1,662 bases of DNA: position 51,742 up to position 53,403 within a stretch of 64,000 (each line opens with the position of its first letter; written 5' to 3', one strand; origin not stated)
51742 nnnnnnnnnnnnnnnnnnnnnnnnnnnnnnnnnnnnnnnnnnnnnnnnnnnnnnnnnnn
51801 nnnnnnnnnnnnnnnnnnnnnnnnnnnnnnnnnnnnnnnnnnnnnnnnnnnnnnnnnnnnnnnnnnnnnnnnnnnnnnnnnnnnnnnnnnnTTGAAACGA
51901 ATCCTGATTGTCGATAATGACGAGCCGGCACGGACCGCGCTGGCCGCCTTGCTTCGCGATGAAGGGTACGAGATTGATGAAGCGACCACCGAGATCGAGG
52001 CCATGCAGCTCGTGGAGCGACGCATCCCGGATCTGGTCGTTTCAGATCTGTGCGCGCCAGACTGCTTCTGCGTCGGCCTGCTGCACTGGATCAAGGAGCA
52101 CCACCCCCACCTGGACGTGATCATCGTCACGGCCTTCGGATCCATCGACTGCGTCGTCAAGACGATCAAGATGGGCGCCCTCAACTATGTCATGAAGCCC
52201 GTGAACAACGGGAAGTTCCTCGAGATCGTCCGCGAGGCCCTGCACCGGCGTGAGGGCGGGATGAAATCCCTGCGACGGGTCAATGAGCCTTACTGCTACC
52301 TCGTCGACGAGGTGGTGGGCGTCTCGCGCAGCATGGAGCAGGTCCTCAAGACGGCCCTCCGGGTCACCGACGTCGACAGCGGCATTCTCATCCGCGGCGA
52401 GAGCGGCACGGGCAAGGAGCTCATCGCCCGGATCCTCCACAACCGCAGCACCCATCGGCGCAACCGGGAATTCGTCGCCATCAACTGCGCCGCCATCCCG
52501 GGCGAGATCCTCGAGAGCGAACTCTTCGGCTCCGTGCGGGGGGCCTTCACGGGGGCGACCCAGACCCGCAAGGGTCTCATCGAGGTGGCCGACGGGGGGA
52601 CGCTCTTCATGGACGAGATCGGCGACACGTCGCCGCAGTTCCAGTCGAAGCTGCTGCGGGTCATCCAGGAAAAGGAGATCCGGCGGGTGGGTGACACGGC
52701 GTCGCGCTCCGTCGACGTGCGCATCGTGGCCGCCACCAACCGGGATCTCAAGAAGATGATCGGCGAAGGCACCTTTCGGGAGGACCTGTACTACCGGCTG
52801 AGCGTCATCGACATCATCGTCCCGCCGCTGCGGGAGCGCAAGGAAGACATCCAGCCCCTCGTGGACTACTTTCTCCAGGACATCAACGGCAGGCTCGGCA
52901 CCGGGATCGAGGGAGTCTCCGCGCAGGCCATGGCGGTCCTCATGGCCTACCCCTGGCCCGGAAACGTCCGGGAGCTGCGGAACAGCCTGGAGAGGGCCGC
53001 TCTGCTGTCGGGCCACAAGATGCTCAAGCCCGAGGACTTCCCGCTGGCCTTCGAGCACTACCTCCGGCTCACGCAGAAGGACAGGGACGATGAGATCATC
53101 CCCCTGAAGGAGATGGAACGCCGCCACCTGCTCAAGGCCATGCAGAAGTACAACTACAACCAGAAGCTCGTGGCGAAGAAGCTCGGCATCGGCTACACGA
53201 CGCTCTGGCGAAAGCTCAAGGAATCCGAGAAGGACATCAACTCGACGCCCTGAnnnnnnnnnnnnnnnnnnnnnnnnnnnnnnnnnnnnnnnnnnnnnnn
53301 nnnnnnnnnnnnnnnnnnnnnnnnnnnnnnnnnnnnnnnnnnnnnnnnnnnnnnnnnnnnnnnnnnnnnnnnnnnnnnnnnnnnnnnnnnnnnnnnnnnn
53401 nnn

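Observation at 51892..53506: Complex I (nuo) operon behind a near-consensus sigma-54 promoter, immediately downstream of an orphan sigma-54-dependent response regulator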

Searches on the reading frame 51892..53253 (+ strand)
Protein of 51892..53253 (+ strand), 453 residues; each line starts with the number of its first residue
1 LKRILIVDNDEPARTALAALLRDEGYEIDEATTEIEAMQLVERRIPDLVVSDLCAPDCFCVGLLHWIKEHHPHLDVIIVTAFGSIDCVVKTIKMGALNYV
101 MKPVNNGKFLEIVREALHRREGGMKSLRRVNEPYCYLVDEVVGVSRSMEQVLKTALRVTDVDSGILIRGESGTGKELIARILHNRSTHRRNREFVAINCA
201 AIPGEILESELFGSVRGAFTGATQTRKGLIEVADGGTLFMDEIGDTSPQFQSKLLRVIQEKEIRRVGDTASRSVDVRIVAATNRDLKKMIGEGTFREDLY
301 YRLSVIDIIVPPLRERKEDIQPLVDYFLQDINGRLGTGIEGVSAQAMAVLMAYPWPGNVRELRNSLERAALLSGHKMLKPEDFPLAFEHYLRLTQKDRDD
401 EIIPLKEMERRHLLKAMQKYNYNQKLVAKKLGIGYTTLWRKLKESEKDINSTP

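Call 3: search_protein_families(library=pfam, proteins=[window:51892-53253:+])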
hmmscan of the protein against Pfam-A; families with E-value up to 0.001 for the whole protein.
window:51892-53253:+ (453 aa): 10 families
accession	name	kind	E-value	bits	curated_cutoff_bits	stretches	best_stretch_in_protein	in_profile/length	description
PF00158.32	Sigma54_activat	-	1.8e-68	229.9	20.2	1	142-308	2-167/168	Sigma-54 interaction domain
PF25601.1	AAA_lid_14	-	9.3e-26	89.9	27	1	314-389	1-76/87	AAA+ ATPase lid domain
PF00072.30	Response_reg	-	2.3e-21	76.5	30.2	1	4-113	1-110/111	Response regulator receiver domain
PF14532.12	Sigma54_activ_2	-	5.1e-19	69.3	25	1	143-313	2-138/138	Sigma-54 interaction domain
PF02954.25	HTH_8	-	3.6e-12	46.2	22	1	405-444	2-41/42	Bacterial regulatory protein, Fis family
PF07728.20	AAA_5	-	1.8e-07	31.7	22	1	165-284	2-123/139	AAA domain (dynein-related subfamily)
PF00004.35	AAA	-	1.4e-05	26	21.2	1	165-284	1-110/131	ATPase family associated with various cellular activities (AAA)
PF07726.17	AAA_3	-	5.5e-05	23.5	27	1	165-283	2-111/131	ATPase family associated with various cellular activities (AAA)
PF01078.27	Mg_chelatase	-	0.00012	22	20.3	0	164-283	24-157/207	Magnesium chelatase, subunit ChlI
PF18024.7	HTH_50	-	0.00071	19.6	27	0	406-443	9-45/50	Helix-turn-helix domain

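Call 9: find_homologous_proteins(query=window:51892-53253:+, max_evalue=1e-30)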
Query window:51892-53253:+ (453 aa): 8000 proteins with E <= 1e-30 among 8000 candidates; the best 120 are listed.
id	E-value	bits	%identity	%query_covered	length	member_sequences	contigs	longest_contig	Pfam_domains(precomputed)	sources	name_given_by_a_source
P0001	0.0e+0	1012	100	100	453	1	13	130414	PF00158.33,PF25601.2,PF02954.26,PF00004.36,PF14532.13,PF07728.21,PF00072.31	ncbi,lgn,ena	-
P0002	0.0e+0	1011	100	100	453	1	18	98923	PF00158.33,PF25601.2,PF02954.26,PF00004.36,PF14532.13,PF07728.21,PF00072.31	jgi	-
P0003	0.0e+0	1011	100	100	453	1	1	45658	PF00158.33,PF25601.2,PF02954.26,PF00004.36,PF14532.13,PF07728.21,PF00072.31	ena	-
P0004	4.1e-296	1000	99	100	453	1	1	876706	PF00158.33,PF25601.2,PF02954.26,PF00004.36,PF14532.13,PF07728.21,PF00072.31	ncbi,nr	ncbi:MAG: sigma-54-dependent Fis family transcriptional regulator [Syntrophaceae bacterium]|nr:sigma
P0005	7.4e-296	999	99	100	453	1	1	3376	PF00158.33,PF25601.2,PF02954.26,PF14532.13,PF07728.21,PF00072.31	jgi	-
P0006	1.4e-295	998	99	100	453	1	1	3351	PF00158.33,PF25601.2,PF02954.26,PF14532.13,PF07728.21,PF00072.31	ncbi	-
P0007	2.9e-284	961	94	100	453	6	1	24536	PF00158.33,PF25601.2,PF02954.26,PF00004.36,PF14532.13,PF07728.21,PF00072.31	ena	-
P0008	1.0e-283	959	94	100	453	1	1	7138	PF00158.33,PF25601.2,PF02954.26,PF00004.36,PF14532.13,PF07728.21,PF00072.31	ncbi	-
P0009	2.6e-283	957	94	100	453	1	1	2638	PF00158.33,PF25601.2,PF02954.26,PF00004.36,PF14532.13,PF07728.21,PF00072.31,PF01078.28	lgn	-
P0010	3.5e-282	954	93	100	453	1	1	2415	PF00158.33,PF25601.2,PF02954.26,PF00004.36,PF14532.13,PF07728.21,PF00072.31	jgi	-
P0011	5.5e-279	943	92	100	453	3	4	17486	PF00158.33,PF25601.2,PF02954.26,PF00004.36,PF14532.13,PF07728.21,PF00072.31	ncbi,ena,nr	ncbi:MAG TPA: sigma-54 dependent transcriptional regulator [Syntrophales bacterium]|nr:sigma-54 depe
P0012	1.1e-278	942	92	100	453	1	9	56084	PF00158.33,PF25601.2,PF02954.26,PF00004.36,PF14532.13,PF07728.21,PF00072.31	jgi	-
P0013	4.4e-275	930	92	100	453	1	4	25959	PF00158.33,PF25601.2,PF02954.26,PF00004.36,PF14532.13,PF07728.21,PF00072.31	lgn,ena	-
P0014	4.2e-267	904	89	100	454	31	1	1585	PF00158.33,PF25601.2,PF02954.26,PF07726.18,PF14532.13,PF07728.21,PF00072.31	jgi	-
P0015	3.1e-264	895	87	100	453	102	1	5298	PF00158.33,PF25601.2,PF02954.26,PF00004.36,PF14532.13,PF07728.21,PF00072.31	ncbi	-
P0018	4.7e-226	769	76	100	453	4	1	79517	PF00158.33,PF25601.2,PF02954.26,PF00004.36,PF14532.13,PF07728.21,PF00072.31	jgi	-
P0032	1.6e-213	727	70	100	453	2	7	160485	PF00158.33,PF25601.2,PF02954.26,PF14532.13,PF07728.21,PF00072.31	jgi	jgi:DNA-binding NtrC family response regulator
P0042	6.4e-210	716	71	100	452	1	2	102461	PF00158.33,PF25601.2,PF02954.26,PF00004.36,PF14532.13,PF07728.21,PF00072.31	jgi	jgi:DNA-binding NtrC family response regulator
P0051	3.5e-189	647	63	99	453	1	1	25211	PF00158.33,PF25601.2,PF02954.26,PF14532.13,PF07728.21,PF00072.31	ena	-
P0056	4.0e-157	542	55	99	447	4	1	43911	PF00158.33,PF07724.21,PF25601.2,PF02954.26,PF00004.36,PF14532.13,PF07728.21,PF00072.31,PF01078.28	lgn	-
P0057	7.1e-157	541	53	99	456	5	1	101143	PF00158.33,PF25601.2,PF02954.26,PF00004.36,PF14532.13,PF07728.21,PF00072.31,PF01078.28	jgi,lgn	jgi:DNA-binding NtrC family response regulator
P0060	2.7e-156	539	55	99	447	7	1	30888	PF00158.33,PF07724.21,PF25601.2,PF02954.26,PF00004.36,PF14532.13,PF07728.21,PF00072.31,PF01078.28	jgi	-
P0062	1.0e-153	530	55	99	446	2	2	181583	PF00158.33,PF25601.2,PF02954.26,PF00004.36,PF14532.13,PF00072.31,PF01078.28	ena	-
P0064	1.4e-153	530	53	98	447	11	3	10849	PF00158.33,PF25601.2,PF02954.26,PF00004.36,PF14532.13,PF07728.21,PF00072.31,PF01078.28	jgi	jgi:DNA-binding NtrC family response regulator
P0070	4.8e-145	502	50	98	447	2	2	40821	PF00158.33,PF25601.2,PF02954.26,PF18024.8,PF00004.36,PF14532.13,PF07728.21,PF00072.31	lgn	-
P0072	5.1e-131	456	51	99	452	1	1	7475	PF00158.33,PF25601.2,PF02954.26,PF14532.13,PF07728.21,PF00072.31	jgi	jgi:DNA-binding NtrC family response regulator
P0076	1.2e-106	375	45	98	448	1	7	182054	PF00158.33,PF25601.2,PF02954.26,PF14532.13,PF07728.21,PF00072.31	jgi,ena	-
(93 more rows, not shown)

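Call 11: find_related_loci(query=window:51892-53253:+, collection=genome_contigs, flank=4000)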
Query window:51892-53253:+ (453 aa) in genome_contigs; peptide patterns used: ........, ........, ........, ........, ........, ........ (x = any residue, [..] = any of these).
600 stretches matched a pattern (row limit reached: there are more); 588 encode a relative of the query (tblastn E <= 1e-3); the best 80 are kept; 80 distinct loci.
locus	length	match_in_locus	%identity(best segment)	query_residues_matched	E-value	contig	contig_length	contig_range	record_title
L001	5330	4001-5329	95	1-443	0e+0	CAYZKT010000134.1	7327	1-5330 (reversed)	MAG TPA_asm: uncultured Syntrophaceae bacterium isolate binchicken_co26_226 genome assembly, contig: NODE_11514_length_7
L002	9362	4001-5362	89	1-453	0e+0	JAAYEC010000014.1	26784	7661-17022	MAG: Deltaproteobacteria bacterium isolate AS06rmzACSIP_61 127315_AS06, whole genome shotgun sequence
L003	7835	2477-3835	70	1-453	0e+0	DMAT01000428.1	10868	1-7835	MAG TPA_asm: Syntrophus sp. (in: bacteria) isolate UBA8958 contig_46653, whole genome shotgun sequence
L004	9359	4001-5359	71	1-453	0e+0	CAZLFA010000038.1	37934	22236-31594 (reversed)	MAG TPA_asm: uncultured Syntrophaceae bacterium isolate SRP278314_co1_340 genome assembly, contig: NODE_1379_length_3793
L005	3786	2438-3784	69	1-449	0e+0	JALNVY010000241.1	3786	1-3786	MAG: Syntrophales bacterium isolate SO_2016_GW1 bin 25 scaffold48069_OW334_2016, whole genome shotgun sequence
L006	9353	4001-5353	54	1-448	8e-163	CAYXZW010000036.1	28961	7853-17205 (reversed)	MAG TPA_asm: uncultured Smithella sp. isolate SRP302447_co2_126 genome assembly, contig: NODE_4402_length_28961_cov_13.1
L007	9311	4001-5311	55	13-446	7e-163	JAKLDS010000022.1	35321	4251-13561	MAG: Deltaproteobacteria bacterium isolate RA.bin115 RA.bin115_22, whole genome shotgun sequence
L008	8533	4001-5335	43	3-444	7e-106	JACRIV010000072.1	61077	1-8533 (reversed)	MAG: Deltaproteobacteria bacterium isolate NC_groundwater_1812_Pr3_B-0.1um_65_61 SR-2_scaffold_141_1643474, whole genome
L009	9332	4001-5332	42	4-444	4e-104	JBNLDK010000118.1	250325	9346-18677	MAG: Polyangiaceae bacterium isolate C1C2.bin.51.orig k141_2932496, whole genome shotgun sequence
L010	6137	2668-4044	42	2-444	6e-103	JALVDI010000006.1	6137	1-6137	MAG: Polyangiaceae bacterium isolate 134-614_metabat2_scaf2bin.026 134-614_scaffold_10288_c1, whole genome shotgun seque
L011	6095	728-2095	42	3-444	6e-103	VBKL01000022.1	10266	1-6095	MAG: Deltaproteobacteria bacterium isolate DP_8 14_1009_02_20cm_scaffold_4419, whole genome shotgun sequence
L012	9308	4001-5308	42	3-444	4e-102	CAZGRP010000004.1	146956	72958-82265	MAG TPA_asm: uncultured Cytophagia bacterium isolate SRP216583_co2_59 genome assembly, contig: NODE_17_length_146956_cov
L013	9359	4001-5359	42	2-446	1e-100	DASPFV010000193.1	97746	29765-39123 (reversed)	MAG TPA_asm: Vicinamibacterales bacterium isolate SMAG_U16434 k141_1924927, whole genome shotgun sequence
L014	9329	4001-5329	40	2-444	1e-100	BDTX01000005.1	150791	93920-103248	Bacterium BMS3Bbin14 DNA, contig: NODE_6, whole genome shotgun sequence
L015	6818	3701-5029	41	3-443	3e-100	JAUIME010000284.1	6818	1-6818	MAG: bacterium isolate Co_bin.8 NODE_63327_length_6818_cov_0.725004, whole genome shotgun sequence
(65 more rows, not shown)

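Call 15: find_encoding_contigs(protein=P0018, flank=4000, max_places=1)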
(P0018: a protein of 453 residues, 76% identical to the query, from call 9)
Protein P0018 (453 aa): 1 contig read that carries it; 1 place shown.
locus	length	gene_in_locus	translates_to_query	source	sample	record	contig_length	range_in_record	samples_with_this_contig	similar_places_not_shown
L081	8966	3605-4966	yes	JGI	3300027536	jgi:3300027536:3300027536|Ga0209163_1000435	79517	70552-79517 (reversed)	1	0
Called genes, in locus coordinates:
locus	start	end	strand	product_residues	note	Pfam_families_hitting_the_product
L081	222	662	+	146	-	PF22636:FlK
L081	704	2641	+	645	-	PF00724:Oxidored_FMN, PF00890:FAD_binding_2 (weak), PF03486:HI0933_like (weak), PF07992:Pyr_redox_2, PF12831:FAD_oxidored, PF13450:NAD_binding_8, PF13738:Pyr_redox_3, PF00070:Pyr_redox, +2 more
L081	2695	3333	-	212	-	PF06736:TMEM175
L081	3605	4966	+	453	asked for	PF00072:Response_reg, PF00158:Sigma54_activat, PF14532:Sigma54_activ_2, PF00004:AAA (weak), PF07728:AAA_5 (weak), PF25601:AAA_lid_14, PF02954:HTH_8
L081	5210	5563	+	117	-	PF00507:Oxidored_q4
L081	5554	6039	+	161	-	PF01058:Oxidored_q6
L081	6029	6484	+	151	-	PF00329:Complex1_30kDa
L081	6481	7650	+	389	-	PF00346:Complex1_49kDa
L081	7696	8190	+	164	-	PF01257:2Fe-2S_thioredx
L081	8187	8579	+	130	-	-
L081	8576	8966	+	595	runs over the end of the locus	PF12837:Fer4_6 (faint), PF01512:Complex1_51K, PF10589:NADH_4Fe-4S, PF00037:Fer4 (weak), PF12838:Fer4_7 (weak), PF13187:Fer4_9 (weak), PF13237:Fer4_10 (weak)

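Call 16: find_encoding_contigs(protein=P0032, flank=4000, max_places=1)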
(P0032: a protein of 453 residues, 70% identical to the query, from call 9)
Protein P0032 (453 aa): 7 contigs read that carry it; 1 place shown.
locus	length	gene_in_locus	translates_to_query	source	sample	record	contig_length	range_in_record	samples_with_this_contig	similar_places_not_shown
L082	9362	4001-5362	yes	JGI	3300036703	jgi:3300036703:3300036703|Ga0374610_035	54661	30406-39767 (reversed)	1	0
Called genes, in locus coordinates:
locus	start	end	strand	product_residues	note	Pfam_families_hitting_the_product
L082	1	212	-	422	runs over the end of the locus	PF00909:Ammonium_transp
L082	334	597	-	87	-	-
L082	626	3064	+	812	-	PF06934:CTI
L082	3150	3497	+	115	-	-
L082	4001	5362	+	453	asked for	PF00072:Response_reg, PF00158:Sigma54_activat, PF14532:Sigma54_activ_2, PF07728:AAA_5 (faint), PF25601:AAA_lid_14, PF02954:HTH_8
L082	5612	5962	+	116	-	PF00507:Oxidored_q4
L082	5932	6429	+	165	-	PF01058:Oxidored_q6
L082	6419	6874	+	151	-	PF00329:Complex1_30kDa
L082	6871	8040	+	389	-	PF00346:Complex1_49kDa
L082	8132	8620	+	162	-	PF01257:2Fe-2S_thioredx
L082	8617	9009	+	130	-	-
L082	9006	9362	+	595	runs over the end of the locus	PF01512:Complex1_51K, PF10589:NADH_4Fe-4S, PF12797:Fer4_2 (faint), PF00037:Fer4, PF12837:Fer4_6 (weak), PF12838:Fer4_7 (weak), PF13187:Fer4_9 (weak), PF13237:Fer4_10 (weak)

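Call 17: find_encoding_contigs(protein=P0057, flank=4000, max_places=1)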
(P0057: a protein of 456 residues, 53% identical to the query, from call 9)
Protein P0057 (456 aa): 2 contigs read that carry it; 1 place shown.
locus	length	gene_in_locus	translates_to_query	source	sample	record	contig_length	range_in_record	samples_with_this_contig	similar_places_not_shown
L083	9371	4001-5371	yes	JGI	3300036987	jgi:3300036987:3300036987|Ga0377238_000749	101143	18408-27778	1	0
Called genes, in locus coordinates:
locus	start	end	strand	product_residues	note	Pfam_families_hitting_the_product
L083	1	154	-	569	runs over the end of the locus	PF01512:Complex1_51K, PF10589:NADH_4Fe-4S, PF00037:Fer4 (weak), PF12837:Fer4_6 (weak), PF12838:Fer4_7 (weak), PF13187:Fer4_9 (weak)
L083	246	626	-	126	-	-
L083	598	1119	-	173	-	PF01257:2Fe-2S_thioredx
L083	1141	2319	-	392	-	PF00346:Complex1_49kDa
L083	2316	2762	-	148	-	PF00329:Complex1_30kDa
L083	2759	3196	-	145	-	PF01058:Oxidored_q6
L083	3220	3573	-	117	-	PF00507:Oxidored_q4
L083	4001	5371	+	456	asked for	PF00072:Response_reg, PF00158:Sigma54_activat, PF01078:Mg_chelatase (faint), PF14532:Sigma54_activ_2, PF00004:AAA (weak), PF07728:AAA_5 (weak), PF25601:AAA_lid_14, PF02954:HTH_8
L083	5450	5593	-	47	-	-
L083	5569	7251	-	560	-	PF00749:tRNA-synt_1c, PF03950:tRNA-synt_1c_C, PF20974:tRNA-synt_1c_C2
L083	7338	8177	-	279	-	PF00970:FAD_binding_6 (weak), PF00175:NAD_binding_1, PF10418:DHODB_Fe-S_bind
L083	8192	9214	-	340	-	PF13183:Fer4_8 (faint), PF13187:Fer4_9 (faint), PF13534:Fer4_17 (faint), PF13746:Fer4_18 (faint), PF14697:Fer4_21 (faint), PF00037:Fer4 (faint), PF12797:Fer4_2 (faint), PF17179:Fer4_22, +1 more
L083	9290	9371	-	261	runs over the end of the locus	PF02754:CCG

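Call 18: find_encoding_contigs(protein=P0062, flank=4000, max_places=1)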
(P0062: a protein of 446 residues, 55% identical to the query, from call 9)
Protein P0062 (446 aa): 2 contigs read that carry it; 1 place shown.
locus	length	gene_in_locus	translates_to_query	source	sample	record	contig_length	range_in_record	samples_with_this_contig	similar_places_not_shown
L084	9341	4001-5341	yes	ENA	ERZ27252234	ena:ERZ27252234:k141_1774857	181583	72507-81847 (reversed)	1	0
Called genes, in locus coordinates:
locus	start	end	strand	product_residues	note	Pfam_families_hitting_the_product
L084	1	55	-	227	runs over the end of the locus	PF02224:Cytidylate_kin, PF13189:Cytidylate_kin2 (weak), PF13238:AAA_18 (faint), PF13207:AAA_17 (faint)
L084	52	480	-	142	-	PF04892:VanZ-LLP1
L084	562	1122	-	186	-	PF11136:DUF2889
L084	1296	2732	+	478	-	PF01435:Peptidase_M48, PF13181:TPR_8 (faint), PF13429:TPR_15 (weak), PF25064:ARM_TT21_5th (faint), PF03704:BTAD (faint), PF13174:TPR_6 (faint), PF13432:TPR_16 (weak), PF14559:TPR_19, +7 more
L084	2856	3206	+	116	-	PF04519:Bactofilin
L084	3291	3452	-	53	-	-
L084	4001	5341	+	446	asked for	PF00072:Response_reg, PF00158:Sigma54_activat, PF01078:Mg_chelatase (faint), PF14532:Sigma54_activ_2, PF00004:AAA (faint), PF25601:AAA_lid_14, PF02954:HTH_8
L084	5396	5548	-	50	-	-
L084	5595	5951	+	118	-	PF00507:Oxidored_q4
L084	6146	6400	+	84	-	PF01058:Oxidored_q6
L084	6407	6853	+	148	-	PF00329:Complex1_30kDa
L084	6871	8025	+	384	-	PF00346:Complex1_49kDa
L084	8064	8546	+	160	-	PF01257:2Fe-2S_thioredx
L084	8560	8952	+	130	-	-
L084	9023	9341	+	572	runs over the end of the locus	PF12837:Fer4_6 (faint), PF01512:Complex1_51K, PF10589:NADH_4Fe-4S, PF00037:Fer4, PF13237:Fer4_10 (weak), PF12838:Fer4_7 (weak), PF13187:Fer4_9 (weak), PF00037:Fer4 (weak), +1 more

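Call 19: find_encoding_contigs(protein=P0070, flank=4000, max_places=1)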
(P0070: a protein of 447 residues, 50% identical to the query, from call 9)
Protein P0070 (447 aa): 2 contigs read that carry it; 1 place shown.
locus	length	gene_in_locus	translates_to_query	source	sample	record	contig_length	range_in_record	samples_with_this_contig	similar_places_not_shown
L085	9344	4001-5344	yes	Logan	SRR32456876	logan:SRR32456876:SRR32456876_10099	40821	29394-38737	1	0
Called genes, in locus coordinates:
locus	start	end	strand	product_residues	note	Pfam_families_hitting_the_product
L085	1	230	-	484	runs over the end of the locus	PF02310:B12-binding, PF04055:Radical_SAM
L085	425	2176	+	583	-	PF00350:Dynamin_N (faint), PF01926:MMR_HSR1 (faint)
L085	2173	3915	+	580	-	PF00350:Dynamin_N (faint), PF01926:MMR_HSR1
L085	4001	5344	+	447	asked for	PF00072:Response_reg, PF00158:Sigma54_activat, PF14532:Sigma54_activ_2, PF00004:AAA (faint), PF07728:AAA_5 (faint), PF25601:AAA_lid_14, PF02954:HTH_8, PF18024:HTH_50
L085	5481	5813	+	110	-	PF03992:ABM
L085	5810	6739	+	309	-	PF00294:PfkB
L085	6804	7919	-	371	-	PF05222:AlaDh_PNT_N, PF01262:AlaDh_PNT_C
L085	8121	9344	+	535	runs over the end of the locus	PF00512:HisKA, PF02518:HATPase_c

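Call 20: find_encoding_contigs(protein=P0051, flank=4000, max_places=1)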
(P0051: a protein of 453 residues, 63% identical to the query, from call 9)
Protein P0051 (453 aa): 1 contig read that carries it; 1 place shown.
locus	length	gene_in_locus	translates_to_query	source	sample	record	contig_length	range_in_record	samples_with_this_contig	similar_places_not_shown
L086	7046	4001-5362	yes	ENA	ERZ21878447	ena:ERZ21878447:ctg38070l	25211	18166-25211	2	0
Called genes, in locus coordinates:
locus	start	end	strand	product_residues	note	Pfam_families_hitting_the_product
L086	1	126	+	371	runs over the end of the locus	PF00072:Response_reg, PF13487:HD_5, PF01966:HD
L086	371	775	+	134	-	PF10771:DUF2582 (faint)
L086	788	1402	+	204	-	PF02586:SRAP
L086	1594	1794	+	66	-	PF00313:CSD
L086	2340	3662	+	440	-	PF02743:dCache_1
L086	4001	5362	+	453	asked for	PF00072:Response_reg, PF07728:AAA_5 (faint), PF00158:Sigma54_activat, PF14532:Sigma54_activ_2, PF25601:AAA_lid_14, PF02954:HTH_8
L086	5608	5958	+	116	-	PF00507:Oxidored_q4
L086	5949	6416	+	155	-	PF01058:Oxidored_q6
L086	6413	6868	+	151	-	PF00329:Complex1_30kDa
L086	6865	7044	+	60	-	?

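Call 21: find_encoding_contigs(protein=P0072, flank=4000, max_places=1)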
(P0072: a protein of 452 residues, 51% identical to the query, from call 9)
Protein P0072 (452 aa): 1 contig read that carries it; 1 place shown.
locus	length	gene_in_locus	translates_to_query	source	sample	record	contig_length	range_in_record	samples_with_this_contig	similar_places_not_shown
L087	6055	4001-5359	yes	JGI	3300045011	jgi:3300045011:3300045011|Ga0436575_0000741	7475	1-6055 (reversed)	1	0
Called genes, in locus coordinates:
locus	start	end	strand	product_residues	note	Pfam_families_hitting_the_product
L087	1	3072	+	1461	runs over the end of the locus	PF05359:DUF748, PF27051:TamB_N (faint), PF04357:TamB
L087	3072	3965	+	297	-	PF00781:DAGK_cat, PF19279:YegS_C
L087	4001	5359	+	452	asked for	PF00072:Response_reg, PF00158:Sigma54_activat, PF14532:Sigma54_activ_2, PF07728:AAA_5 (faint), PF25601:AAA_lid_14, PF02954:HTH_8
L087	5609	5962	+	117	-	PF00507:Oxidored_q4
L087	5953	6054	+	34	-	?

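Call 22: find_encoding_contigs(protein=P0076, flank=4000, max_places=1)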
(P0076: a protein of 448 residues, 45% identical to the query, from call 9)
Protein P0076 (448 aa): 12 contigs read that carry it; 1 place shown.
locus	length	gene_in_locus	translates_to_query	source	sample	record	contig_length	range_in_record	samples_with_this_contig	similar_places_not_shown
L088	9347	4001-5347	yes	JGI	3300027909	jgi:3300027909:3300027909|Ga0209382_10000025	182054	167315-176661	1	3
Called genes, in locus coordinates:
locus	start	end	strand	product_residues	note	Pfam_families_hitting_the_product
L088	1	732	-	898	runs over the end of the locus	PF03200:Glyco_hydro_63 (faint), PF22422:MGH1-like_GH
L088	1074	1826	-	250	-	PF00106:adh_short, PF08659:KR, PF13561:adh_short_C2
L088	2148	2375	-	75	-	-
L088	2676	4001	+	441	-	PF00512:HisKA, PF02518:HATPase_c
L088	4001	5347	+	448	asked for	PF00072:Response_reg, PF00158:Sigma54_activat, PF14532:Sigma54_activ_2, PF07728:AAA_5 (faint), PF25601:AAA_lid_14, PF02954:HTH_8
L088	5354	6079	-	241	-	PF19538:DUF6062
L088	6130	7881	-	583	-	PF02776:TPP_enzyme_N, PF00205:TPP_enzyme_M, PF02775:TPP_enzyme_C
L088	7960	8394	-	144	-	-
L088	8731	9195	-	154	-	PF01668:SmpB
